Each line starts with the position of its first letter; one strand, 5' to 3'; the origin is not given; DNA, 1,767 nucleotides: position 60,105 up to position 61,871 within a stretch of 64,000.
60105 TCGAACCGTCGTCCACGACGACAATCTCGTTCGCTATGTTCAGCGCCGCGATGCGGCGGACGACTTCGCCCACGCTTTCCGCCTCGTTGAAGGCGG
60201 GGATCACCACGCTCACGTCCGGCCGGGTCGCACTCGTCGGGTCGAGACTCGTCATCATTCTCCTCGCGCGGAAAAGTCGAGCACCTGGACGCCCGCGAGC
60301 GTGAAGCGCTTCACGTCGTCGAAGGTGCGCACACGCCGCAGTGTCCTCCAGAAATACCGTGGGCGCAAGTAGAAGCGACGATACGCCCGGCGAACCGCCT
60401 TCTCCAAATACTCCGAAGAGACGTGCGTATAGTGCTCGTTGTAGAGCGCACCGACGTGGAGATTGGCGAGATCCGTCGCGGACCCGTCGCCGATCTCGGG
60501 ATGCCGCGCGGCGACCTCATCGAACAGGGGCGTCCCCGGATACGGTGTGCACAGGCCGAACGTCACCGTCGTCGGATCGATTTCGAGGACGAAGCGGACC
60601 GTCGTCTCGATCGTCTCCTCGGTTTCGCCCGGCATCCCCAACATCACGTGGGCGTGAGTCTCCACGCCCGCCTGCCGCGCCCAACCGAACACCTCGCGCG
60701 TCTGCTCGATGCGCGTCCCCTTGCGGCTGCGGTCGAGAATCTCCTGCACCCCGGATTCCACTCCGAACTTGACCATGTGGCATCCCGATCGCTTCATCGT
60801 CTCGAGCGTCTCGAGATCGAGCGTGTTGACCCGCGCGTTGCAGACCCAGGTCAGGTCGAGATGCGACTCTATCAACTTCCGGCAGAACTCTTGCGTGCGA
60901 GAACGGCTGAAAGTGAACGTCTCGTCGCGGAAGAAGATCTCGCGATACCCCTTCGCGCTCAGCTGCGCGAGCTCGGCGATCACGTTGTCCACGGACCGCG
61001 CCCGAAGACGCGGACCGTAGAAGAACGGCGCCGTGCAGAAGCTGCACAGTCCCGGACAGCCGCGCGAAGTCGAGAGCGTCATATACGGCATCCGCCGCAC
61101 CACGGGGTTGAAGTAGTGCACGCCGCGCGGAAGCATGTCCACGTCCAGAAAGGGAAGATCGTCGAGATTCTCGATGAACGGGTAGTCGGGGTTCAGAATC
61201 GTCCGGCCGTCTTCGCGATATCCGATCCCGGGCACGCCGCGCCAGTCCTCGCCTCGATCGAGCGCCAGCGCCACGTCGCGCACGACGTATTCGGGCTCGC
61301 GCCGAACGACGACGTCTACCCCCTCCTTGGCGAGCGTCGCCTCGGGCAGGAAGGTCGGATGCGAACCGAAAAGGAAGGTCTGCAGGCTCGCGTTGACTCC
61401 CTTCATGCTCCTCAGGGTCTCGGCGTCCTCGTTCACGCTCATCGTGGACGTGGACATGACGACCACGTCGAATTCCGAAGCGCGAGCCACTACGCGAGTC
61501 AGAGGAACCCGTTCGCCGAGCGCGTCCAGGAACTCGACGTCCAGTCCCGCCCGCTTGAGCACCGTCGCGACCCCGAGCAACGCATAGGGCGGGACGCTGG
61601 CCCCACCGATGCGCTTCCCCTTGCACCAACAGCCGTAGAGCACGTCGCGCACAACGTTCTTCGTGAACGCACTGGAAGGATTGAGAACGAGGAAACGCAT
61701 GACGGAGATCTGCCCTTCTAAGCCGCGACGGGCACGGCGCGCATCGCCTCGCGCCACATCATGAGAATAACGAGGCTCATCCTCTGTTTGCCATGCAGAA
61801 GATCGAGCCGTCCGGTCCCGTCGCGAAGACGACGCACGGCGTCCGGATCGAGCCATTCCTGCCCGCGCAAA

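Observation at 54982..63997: Tightly overlapping seven-gene minus-strand operon: oxidoreductase, AsnB, B12-radical SAM, GtrB-like GT2, Zn-ribbon methyltransferase, hypothetical protein and a GT-C-like membrane protein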

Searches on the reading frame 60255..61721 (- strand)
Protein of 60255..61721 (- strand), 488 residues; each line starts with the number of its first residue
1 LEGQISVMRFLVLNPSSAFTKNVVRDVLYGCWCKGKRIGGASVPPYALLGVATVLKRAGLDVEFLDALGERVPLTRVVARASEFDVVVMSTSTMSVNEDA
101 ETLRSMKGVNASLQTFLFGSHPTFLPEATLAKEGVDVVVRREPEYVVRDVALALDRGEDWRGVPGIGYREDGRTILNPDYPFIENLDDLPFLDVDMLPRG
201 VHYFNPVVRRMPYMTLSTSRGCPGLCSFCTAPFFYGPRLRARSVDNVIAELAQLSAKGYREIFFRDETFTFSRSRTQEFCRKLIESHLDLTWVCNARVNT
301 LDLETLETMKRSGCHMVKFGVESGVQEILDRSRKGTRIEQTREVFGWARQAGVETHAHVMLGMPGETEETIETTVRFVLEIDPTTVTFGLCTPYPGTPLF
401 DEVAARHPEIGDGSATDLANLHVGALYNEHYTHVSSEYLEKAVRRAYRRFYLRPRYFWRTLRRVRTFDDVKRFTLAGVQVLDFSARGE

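Call 5: search_protein_families(library=pfam, proteins=[window:60255-61721:-], max_evalue=0.01)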
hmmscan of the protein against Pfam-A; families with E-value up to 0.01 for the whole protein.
window:60255-61721:- (488 aa): 2 families
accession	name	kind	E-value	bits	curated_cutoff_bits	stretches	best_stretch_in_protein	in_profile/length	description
PF04055.27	Radical_SAM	-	9.9e-26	91.3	29.5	1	217-378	2-166/166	Radical SAM superfamily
PF02310.24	B12-binding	-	2.1e-14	53.8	32.1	1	43-150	12-120/121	B12 binding domain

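Call 6: search_protein_families(library=ncbifam, proteins=[window:60255-61721:-], max_evalue=0.01)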
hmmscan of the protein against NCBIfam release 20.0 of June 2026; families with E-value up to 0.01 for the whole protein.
window:60255-61721:- (488 aa): 37 families (the best 25 are shown)
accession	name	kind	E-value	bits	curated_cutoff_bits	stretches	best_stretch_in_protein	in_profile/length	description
TIGR03471.1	HpnJ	equivalog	3.6e-87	293.2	577.6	1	63-484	48-467/472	hopanoid biosynthesis associated radical SAM protein HpnJ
TIGR02026.1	BchE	equivalog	2.9e-54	184.8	481.35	1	34-467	12-443/497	magnesium-protoporphyrin IX monomethyl ester anaerobic oxidative cyclase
NF033070.1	rSAM_AprD4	equivalog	6.7e-44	150.5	500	1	6-401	4-388/456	AprD4 family radical SAM diol-dehydratase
TIGR04479.1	bcpD_PhpK_rSAM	subfamily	9.9e-42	142.9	600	1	46-388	73-416/504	PhpK family radical SAM P-methyltransferase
NF038361.1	rSAM_Sden_1168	equivalog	3e-41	141.6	575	1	134-449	198-514/560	Sden_1168 family B12-binding radical SAM P-methyltransferase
NF050148.1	rSAM_ApyD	equivalog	3.8e-37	128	750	1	106-407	97-397/645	RiPP biosynthesis radical SAM protein ApyD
TIGR04014.1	B12_SAM_MJ_0865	equivalog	4.8e-36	124.5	360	1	67-407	23-362/434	methyl-coenzyme M reductase glutamine C-methyltransferase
TIGR04072.2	rSAM_ladder_B12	equivalog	5.2e-29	101.2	360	1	51-402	24-371/443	lipid biosynthesis B12-binding/radical SAM protein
TIGR04013.1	B12_SAM_MJ_1487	hypoth_equivalog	4.8e-26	91.5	251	2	78-262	38-200/382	TIGR04013 family B12-binding domain/radical SAM domain-containing protein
TIGR04295.1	B12_rSAM_oligo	hypoth_equivalog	3.3e-25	88.6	400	1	48-338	28-318/422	TIGR04295 family B12-binding domain-containing radical SAM protein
TIGR04367.1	HpnR_B12_rSAM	equivalog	5.8e-25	87.8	650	1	45-401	22-371/490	hopanoid C-3 methylase HpnR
TIGR04385.1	B12_rSAM_cofa1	equivalog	3e-23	82.8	450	1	102-380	89-363/438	B12 lower ligand biosynthesis radical SAM protein BzaD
TIGR04428.1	B12_rSAM_trp_MT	equivalog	5.7e-21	74.5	500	1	216-406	219-424/558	tryptophan 2-C-methyltransferase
NF040542.1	rSAM_RCCLKC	equivalog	1.3e-20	74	450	1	45-379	13-348/423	arsinothricin biosynthesis radical SAM protein ArsL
NF040546.1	rSAM_CUAEP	equivalog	8.9e-20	70.8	500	1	45-379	13-339/468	CUAEP/CCAEP-tail radical SAM (seleno)protein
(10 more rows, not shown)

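Call 64: find_homologous_proteins(query=window:60255-61700:-, max_evalue=1e-30)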
Query window:60255-61700:- (481 aa): 3132 proteins with E <= 1e-30 among 8000 candidates; the best 120 are listed.
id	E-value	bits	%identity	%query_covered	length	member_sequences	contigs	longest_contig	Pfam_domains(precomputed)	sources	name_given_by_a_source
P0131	0.0e+0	1108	100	100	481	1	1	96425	PF04055.28,PF02310.25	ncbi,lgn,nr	ncbi:radical SAM protein [Candidatus Sumerlaeota bacterium]|nr:radical SAM protein [Candidatus Sumer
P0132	5.7e-244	828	72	100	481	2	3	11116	PF04055.28,PF02310.25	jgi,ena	-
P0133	1.5e-211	721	60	100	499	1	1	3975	PF04055.28,PF02310.25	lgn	-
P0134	3.7e-200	684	58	100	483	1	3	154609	PF04055.28,PF02310.25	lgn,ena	-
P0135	6.8e-199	679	58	100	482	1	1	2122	PF04055.28,PF02310.25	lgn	-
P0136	1.1e-196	672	51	99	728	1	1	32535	PF04055.28,PF02310.25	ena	-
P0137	8.1e-196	669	57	100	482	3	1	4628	PF04055.28,PF02310.25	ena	-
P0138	4.4e-195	667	57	100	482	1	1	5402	PF04055.28,PF02310.25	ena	-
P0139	2.7e-194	664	58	100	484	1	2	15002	PF04055.28,PF02310.25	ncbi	-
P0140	4.7e-194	663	57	100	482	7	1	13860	PF04055.28,PF02310.25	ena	-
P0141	1.5e-193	662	57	100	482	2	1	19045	PF04055.28,PF02310.25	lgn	-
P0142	2.1e-193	661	57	100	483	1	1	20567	PF04055.28,PF02310.25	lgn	-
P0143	6.1e-193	660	56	100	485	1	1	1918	PF04055.28,PF02310.25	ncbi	-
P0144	1.2e-192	659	57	100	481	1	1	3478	PF04055.28,PF02310.25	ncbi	-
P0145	1.7e-192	658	57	100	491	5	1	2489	PF04055.28,PF02310.25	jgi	jgi:anaerobic magnesium-protoporphyrin IX monomethyl ester cyclase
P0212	9.8e-182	623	55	100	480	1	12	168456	PF04055.28,PF02310.25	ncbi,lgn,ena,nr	ncbi:MAG: B12-binding domain-containing radical SAM protein [Acidobacteriia bacterium]|nr:B12-bindin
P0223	6.0e-181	620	53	100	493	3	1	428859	PF04055.28,PF02310.25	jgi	jgi:anaerobic magnesium-protoporphyrin IX monomethyl ester cyclase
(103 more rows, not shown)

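Call 65: find_encoding_contigs(protein=P0132, flank=10000, max_places=3)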
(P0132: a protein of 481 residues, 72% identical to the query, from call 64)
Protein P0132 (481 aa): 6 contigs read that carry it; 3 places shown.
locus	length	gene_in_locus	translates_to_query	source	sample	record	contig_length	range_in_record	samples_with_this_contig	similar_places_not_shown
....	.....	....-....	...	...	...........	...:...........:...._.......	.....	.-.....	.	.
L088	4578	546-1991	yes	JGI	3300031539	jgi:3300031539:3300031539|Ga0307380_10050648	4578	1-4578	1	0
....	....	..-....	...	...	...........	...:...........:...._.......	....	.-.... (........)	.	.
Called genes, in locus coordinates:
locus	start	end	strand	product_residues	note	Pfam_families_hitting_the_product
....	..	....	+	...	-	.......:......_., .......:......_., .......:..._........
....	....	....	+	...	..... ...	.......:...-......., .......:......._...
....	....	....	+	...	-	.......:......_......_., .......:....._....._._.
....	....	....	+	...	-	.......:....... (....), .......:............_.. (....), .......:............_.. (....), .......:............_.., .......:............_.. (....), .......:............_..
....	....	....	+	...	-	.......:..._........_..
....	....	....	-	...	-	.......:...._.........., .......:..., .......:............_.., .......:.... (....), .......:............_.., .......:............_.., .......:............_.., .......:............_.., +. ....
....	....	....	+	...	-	-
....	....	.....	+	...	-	?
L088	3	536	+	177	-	?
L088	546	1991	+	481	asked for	PF02310:B12-binding, PF04055:Radical_SAM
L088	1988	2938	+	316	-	PF00535:Glycos_transf_2, PF13641:Glyco_tranf_2_3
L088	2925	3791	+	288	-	PF03966:Trm112p (weak), PF13489:Methyltransf_23 (weak), PF13847:Methyltransf_31 (weak), PF08241:Methyltransf_11, PF08242:Methyltransf_12 (weak), PF13649:Methyltransf_25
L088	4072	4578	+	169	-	?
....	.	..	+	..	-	?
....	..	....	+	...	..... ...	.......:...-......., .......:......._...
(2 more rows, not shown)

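Call 68: search_solved_structures(query=window:60255-61700:-, max_evalue=0.00001)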
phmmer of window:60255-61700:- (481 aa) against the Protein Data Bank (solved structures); distinct sequences matched with E-value up to 0.00001: 8.
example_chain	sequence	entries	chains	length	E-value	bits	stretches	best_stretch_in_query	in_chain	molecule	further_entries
6fd2_B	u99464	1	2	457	4.4e-34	121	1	4-398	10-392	Putative apramycin biosynthetic oxidoreductase 4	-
9ccb_A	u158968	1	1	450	1.9e-21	79.3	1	110-399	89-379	Radical SAM core domain-containing protein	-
6wte_A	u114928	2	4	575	2.1e-16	62.7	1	201-399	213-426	B12-binding domain-containing protein | Tryptophan-C2-methyltransferase containing B12-binding domain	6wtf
4jc0_A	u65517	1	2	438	2.5e-09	39.4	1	201-403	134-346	Ribosomal protein S12 methylthiotransferase RimO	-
2qgq_A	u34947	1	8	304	5.9e-09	38.1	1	204-403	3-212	Protein TM_1862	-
7mjv_A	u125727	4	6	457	4.7e-06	28.6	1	209-260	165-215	tRNA-2-methylthio-N(6)-dimethylallyladenosine synthase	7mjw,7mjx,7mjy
7mjz_A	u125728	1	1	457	4.7e-06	28.6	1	209-260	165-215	tRNA-2-methylthio-N(6)-dimethylallyladenosine synthase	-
7kdx_A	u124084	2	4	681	9.1e-06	27.6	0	91-373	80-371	Methyltransferase TokK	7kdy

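Call 85: find_encoding_contigs(protein=P0212, flank=9000, max_places=1)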
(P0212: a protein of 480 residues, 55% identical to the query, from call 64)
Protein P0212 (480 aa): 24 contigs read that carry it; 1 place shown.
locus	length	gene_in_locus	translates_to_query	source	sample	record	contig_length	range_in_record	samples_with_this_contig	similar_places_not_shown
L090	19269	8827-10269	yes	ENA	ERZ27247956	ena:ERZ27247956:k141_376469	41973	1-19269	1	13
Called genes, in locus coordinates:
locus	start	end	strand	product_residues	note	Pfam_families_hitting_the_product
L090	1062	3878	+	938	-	-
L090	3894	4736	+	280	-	PF01209:Ubie_methyltran, PF02353:CMAS (weak), PF13489:Methyltransf_23, PF08003:Methyltransf_9, PF13847:Methyltransf_31, PF08241:Methyltransf_11, PF08242:Methyltransf_12, PF13649:Methyltransf_25, +1 more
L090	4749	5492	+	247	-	PF08241:Methyltransf_11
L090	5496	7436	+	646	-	PF13522:GATase_6, PF13537:GATase_7, PF00733:Asn_synthase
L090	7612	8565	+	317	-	-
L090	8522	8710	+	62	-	-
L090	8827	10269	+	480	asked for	PF02310:B12-binding, PF04055:Radical_SAM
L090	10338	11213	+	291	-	PF00535:Glycos_transf_2, PF13641:Glyco_tranf_2_3 (weak)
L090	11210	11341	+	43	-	-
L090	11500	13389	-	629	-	-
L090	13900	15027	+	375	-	PF13439:Glyco_transf_4, PF13579:Glyco_trans_4_4, PF00534:Glycos_transf_1, PF13692:Glyco_trans_1_4, PF13524:Glyco_trans_1_2 (weak)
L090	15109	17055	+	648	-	PF13522:GATase_6, PF13537:GATase_7, PF00733:Asn_synthase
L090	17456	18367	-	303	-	PF03575:Peptidase_S51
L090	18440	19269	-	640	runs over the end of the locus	PF13727:CoA_binding_3, PF00899:ThiF (faint), PF01073:3Beta_HSD, PF01370:Epimerase, PF02719:Polysacc_synt_2, PF04321:RmlD_sub_bind, PF16363:GDP_Man_Dehyd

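Call 86: find_encoding_contigs(protein=P0223, flank=9000, max_places=1)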
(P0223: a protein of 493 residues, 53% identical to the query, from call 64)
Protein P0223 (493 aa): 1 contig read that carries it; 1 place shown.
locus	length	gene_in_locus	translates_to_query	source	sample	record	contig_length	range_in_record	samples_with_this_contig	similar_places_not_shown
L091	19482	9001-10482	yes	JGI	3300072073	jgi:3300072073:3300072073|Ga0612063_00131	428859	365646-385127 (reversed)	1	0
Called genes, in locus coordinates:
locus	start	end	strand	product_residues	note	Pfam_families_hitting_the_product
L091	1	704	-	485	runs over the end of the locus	-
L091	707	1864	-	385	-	PF02350:Epimerase_2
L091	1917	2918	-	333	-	PF03102:NeuB, PF08666:SAF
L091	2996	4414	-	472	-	-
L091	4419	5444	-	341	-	PF00535:Glycos_transf_2, PF10111:Glyco_tranf_2_2, PF13641:Glyco_tranf_2_3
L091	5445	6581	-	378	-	PF13439:Glyco_transf_4, PF13579:Glyco_trans_4_4, PF00534:Glycos_transf_1, PF13692:Glyco_trans_1_4, PF13524:Glyco_trans_1_2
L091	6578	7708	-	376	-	PF13439:Glyco_transf_4, PF13579:Glyco_trans_4_4, PF20706:GT4-conflict (weak), PF00534:Glycos_transf_1, PF13692:Glyco_trans_1_4, PF13524:Glyco_trans_1_2 (weak)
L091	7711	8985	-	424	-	PF13579:Glyco_trans_4_4, PF13439:Glyco_transf_4, PF00534:Glycos_transf_1, PF13524:Glyco_trans_1_2, PF13692:Glyco_trans_1_4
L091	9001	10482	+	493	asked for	PF02310:B12-binding, PF04055:Radical_SAM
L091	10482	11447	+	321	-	-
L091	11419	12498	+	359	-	PF13641:Glyco_tranf_2_3, PF00535:Glycos_transf_2, PF10111:Glyco_tranf_2_2 (weak)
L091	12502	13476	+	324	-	PF03706:LPG_synthase_TM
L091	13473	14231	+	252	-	PF05401:NodS (weak), PF13489:Methyltransf_23, PF13847:Methyltransf_31, PF08241:Methyltransf_11, PF08242:Methyltransf_12, PF13649:Methyltransf_25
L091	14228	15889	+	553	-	PF13231:PMT_2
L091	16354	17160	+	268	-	-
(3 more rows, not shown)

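Call 87: find_encoding_contigs(protein=P0134, flank=9000, max_places=1)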
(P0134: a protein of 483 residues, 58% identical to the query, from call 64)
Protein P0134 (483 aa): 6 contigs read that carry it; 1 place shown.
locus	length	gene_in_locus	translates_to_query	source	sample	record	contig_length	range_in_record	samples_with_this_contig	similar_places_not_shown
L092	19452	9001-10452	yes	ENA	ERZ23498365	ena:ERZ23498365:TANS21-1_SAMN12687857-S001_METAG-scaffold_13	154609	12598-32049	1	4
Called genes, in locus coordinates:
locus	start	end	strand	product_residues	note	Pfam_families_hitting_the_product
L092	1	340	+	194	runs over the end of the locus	PF25084:LbH_EIF2B, PF00132:Hexapep, PF25087:GMPPB_C (weak), PF14602:Hexapep_2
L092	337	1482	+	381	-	PF02350:Epimerase_2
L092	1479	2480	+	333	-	PF00106:adh_short (faint), PF01073:3Beta_HSD, PF01370:Epimerase, PF02719:Polysacc_synt_2, PF04321:RmlD_sub_bind (weak), PF07993:NAD_binding_4, PF13460:NAD_binding_10 (weak), PF16363:GDP_Man_Dehyd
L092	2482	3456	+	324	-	PF00535:Glycos_transf_2, PF10111:Glyco_tranf_2_2 (weak), PF13641:Glyco_tranf_2_3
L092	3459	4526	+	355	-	PF01408:GFO_IDH_MocA, PF03447:NAD_binding_3 (weak), PF22725:GFO_IDH_MocA_C3, PF02894:GFO_IDH_MocA_C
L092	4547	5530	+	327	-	PF04055:Radical_SAM, PF13186:SPASM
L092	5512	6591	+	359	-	PF01408:GFO_IDH_MocA, PF02894:GFO_IDH_MocA_C, PF22725:GFO_IDH_MocA_C3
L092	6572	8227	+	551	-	PF25840:Ulvan_lyase_N (weak)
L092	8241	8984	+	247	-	PF13489:Methyltransf_23, PF01209:Ubie_methyltran (weak), PF08241:Methyltransf_11, PF13649:Methyltransf_25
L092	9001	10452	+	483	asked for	PF02310:B12-binding, PF04055:Radical_SAM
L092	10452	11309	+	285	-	PF00535:Glycos_transf_2, PF10111:Glyco_tranf_2_2, PF13641:Glyco_tranf_2_3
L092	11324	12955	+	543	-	-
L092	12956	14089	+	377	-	PF13439:Glyco_transf_4, PF13579:Glyco_trans_4_4, PF00534:Glycos_transf_1, PF13692:Glyco_trans_1_4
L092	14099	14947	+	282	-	PF04055:Radical_SAM, PF13186:SPASM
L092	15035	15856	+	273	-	PF05050:Methyltransf_21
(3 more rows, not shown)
